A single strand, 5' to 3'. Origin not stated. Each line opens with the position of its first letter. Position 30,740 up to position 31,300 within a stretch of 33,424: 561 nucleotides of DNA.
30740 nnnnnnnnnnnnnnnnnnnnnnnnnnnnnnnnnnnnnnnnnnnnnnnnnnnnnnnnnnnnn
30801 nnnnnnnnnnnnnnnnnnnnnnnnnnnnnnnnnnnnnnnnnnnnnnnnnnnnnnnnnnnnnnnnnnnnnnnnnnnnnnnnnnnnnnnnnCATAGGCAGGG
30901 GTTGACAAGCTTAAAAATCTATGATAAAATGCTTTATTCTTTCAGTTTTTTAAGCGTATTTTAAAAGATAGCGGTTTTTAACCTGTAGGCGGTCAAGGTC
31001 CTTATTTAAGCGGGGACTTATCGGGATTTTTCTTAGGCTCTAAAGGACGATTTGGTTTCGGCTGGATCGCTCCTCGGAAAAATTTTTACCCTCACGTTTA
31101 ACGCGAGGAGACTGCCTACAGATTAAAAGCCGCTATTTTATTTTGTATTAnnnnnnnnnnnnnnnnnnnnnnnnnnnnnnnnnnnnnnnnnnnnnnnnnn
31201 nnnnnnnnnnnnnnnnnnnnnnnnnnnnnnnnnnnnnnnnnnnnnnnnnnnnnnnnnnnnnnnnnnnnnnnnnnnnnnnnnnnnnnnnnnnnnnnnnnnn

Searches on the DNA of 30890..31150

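Call 82: search_rna_families(source=window, start=30890, end=31150, threshold=evalue, max_evalue=1)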
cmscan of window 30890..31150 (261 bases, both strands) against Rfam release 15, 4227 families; matches with E-value up to 1: 1.
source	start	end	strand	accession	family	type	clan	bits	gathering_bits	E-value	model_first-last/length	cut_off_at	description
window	30905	30961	+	RF03815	mir-3051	Gene; miRNA;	-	19.9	100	0.48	11-67/77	no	mir-3051 microRNA precursor family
